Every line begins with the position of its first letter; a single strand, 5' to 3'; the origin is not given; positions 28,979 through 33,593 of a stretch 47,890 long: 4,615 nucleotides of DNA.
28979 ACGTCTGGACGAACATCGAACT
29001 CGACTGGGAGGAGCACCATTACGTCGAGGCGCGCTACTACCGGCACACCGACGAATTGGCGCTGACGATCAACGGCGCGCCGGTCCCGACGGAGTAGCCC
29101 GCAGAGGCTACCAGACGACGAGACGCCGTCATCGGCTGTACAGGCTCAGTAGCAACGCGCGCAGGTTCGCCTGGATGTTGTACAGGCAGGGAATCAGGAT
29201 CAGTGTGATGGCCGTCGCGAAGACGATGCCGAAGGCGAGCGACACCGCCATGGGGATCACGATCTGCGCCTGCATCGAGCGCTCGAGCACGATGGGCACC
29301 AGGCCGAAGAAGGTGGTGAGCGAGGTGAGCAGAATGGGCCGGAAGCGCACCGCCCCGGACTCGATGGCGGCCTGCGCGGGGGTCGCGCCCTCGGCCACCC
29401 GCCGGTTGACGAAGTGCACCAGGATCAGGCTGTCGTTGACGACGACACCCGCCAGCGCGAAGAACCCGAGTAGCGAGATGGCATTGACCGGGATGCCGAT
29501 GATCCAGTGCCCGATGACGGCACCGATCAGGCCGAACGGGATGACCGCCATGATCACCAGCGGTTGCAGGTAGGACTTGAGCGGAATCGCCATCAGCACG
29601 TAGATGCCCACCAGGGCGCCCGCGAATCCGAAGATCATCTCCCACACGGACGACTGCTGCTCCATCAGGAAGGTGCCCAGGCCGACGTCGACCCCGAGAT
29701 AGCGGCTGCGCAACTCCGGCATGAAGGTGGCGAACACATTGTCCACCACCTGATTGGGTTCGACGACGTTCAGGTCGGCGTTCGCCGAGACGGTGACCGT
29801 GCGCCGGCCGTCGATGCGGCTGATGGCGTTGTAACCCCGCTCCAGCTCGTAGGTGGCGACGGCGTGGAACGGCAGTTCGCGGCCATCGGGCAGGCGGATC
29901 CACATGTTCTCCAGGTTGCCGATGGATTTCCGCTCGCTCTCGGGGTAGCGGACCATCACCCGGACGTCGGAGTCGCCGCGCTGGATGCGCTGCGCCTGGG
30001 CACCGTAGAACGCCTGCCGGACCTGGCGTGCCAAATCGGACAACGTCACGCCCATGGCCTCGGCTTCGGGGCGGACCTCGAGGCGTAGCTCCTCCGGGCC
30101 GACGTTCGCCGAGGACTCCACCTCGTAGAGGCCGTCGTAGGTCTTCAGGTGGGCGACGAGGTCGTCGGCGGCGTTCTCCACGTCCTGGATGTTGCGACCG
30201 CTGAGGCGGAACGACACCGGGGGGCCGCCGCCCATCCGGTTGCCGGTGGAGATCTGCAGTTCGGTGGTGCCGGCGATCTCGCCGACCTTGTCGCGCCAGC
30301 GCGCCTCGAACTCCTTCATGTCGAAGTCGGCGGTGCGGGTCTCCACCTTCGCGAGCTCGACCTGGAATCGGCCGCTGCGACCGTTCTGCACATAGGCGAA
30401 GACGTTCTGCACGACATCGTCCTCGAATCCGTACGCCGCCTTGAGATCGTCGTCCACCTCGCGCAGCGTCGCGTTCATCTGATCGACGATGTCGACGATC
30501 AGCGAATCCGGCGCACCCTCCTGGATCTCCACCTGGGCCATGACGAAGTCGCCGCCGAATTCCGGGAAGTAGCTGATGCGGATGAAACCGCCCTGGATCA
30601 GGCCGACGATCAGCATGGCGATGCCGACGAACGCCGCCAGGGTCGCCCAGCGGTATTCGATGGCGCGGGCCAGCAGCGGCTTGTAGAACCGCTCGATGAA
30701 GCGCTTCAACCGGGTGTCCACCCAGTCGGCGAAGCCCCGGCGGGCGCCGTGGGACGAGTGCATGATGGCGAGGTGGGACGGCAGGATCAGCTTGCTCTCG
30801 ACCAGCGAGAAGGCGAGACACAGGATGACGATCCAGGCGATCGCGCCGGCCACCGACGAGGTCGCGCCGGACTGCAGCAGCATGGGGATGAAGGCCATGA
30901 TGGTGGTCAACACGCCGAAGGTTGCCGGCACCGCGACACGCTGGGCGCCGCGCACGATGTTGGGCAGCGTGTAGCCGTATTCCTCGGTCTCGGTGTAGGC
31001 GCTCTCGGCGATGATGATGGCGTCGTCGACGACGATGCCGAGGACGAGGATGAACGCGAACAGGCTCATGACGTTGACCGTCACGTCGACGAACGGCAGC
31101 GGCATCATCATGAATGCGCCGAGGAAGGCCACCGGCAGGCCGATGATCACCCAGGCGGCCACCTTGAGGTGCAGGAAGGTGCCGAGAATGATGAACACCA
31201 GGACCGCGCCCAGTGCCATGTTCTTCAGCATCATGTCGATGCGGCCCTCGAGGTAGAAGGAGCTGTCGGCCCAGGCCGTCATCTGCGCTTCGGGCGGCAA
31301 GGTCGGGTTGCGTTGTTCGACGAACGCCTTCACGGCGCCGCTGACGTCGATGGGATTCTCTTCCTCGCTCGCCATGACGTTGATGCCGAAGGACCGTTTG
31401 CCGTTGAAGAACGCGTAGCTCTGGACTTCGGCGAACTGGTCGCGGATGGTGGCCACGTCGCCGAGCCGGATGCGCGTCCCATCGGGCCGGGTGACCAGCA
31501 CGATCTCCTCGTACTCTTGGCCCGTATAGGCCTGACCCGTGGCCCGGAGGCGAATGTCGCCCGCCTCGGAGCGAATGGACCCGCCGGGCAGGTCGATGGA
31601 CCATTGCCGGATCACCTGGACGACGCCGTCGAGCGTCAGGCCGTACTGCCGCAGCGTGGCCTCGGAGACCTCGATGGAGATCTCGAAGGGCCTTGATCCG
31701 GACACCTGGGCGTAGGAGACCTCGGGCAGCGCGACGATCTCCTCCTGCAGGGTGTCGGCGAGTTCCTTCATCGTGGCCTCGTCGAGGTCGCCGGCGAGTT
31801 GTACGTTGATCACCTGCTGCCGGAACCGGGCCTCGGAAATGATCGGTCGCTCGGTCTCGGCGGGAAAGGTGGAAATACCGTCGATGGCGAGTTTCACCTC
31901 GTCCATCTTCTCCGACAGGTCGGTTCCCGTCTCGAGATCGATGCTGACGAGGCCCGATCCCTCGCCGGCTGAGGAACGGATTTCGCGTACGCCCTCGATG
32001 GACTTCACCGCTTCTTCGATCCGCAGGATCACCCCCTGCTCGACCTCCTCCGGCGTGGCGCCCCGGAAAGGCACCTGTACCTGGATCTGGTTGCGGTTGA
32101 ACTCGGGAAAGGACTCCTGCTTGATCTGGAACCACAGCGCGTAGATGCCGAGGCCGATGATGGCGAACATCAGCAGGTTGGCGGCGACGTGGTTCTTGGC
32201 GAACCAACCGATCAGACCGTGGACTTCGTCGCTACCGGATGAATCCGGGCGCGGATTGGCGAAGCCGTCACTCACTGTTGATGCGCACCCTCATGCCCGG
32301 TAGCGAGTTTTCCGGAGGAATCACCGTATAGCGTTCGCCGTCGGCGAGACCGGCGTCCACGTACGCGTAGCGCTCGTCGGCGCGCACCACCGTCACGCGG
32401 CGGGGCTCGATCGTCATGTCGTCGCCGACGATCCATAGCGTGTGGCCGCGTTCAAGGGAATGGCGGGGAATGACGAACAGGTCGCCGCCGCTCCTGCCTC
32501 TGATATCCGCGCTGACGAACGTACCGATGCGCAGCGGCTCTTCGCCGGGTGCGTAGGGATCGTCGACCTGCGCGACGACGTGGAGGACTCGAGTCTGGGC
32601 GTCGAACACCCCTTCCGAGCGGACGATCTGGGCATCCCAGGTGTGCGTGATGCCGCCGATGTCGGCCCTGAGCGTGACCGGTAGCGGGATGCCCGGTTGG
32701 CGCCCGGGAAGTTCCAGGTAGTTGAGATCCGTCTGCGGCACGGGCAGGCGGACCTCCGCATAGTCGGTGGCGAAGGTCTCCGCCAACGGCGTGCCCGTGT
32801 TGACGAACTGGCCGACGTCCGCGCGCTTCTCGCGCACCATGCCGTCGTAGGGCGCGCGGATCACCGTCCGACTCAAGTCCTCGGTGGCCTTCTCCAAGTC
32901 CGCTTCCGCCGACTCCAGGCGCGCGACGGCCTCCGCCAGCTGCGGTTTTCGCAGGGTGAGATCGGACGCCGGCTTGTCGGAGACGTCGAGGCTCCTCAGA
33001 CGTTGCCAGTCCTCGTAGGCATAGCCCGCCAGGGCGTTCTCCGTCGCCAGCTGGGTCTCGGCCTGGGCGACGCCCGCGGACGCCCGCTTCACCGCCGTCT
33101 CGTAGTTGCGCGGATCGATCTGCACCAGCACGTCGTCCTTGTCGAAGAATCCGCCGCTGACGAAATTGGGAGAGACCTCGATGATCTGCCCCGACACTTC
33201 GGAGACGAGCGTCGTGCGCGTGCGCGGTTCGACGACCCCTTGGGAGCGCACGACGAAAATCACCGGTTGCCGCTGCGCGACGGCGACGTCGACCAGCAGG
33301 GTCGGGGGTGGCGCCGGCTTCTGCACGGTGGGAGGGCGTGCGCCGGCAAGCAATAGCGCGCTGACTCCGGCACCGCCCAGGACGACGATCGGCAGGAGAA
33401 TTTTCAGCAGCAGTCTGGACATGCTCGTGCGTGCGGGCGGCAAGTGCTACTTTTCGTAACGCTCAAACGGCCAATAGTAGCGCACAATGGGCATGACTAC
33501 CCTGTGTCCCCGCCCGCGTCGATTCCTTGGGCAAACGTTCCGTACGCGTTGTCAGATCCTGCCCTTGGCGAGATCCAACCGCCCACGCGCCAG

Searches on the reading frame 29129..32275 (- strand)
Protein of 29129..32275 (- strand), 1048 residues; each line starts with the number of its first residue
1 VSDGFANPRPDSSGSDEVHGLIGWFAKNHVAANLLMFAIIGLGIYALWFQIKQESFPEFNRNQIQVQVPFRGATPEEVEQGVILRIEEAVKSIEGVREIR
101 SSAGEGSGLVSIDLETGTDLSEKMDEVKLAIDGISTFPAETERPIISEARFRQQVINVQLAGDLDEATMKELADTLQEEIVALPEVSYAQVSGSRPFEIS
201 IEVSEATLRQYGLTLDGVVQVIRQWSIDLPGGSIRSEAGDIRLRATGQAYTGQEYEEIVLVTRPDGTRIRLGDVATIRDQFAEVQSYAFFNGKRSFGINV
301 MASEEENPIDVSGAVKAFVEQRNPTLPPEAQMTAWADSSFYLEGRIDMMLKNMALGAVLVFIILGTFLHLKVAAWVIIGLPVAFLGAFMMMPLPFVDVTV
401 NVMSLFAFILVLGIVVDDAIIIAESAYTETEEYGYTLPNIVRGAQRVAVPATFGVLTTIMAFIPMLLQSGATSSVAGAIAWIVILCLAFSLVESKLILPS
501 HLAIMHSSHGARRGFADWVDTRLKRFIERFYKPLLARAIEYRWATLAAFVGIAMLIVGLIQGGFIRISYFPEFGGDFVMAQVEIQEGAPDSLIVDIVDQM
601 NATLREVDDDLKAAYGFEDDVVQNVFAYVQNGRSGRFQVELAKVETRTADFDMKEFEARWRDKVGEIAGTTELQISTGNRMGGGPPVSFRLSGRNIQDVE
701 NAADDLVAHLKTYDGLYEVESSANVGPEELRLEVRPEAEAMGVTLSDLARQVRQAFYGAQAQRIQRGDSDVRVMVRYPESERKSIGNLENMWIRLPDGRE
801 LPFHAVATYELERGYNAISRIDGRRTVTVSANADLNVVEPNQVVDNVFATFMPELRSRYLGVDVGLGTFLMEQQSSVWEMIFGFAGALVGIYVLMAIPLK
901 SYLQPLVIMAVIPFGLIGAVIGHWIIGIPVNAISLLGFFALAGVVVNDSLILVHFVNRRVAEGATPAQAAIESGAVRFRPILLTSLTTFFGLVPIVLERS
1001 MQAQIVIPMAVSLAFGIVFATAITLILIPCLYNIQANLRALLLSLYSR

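Call 8: search_protein_families(library=pfam, proteins=[window:29129-32275:-], max_evalue=0.001)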
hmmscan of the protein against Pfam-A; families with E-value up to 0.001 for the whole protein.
window:29129-32275:- (1048 aa): 1 family
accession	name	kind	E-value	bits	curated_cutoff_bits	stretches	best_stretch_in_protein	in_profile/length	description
PF00873.25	ACR_tran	-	7.9e-153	510.9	28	1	23-1033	3-1018/1021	AcrB/AcrD/AcrF family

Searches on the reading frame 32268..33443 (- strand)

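Call 9: search_protein_families(library=pfam, proteins=[window:32268-33443:-], max_evalue=0.001)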
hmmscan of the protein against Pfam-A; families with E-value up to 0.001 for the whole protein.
window:32268-33443:- (391 aa): 2 families
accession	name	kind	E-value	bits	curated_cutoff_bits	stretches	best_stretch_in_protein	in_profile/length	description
PF13437.12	HlyD_3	-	3.5e-16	60.3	22.2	1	194-307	1-106/106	HlyD family secretion protein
PF16576.10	HlyD_D23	-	4.1e-06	26.7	30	1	181-296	97-204/214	Barrel-sandwich domain of CusB or HlyD membrane-fusion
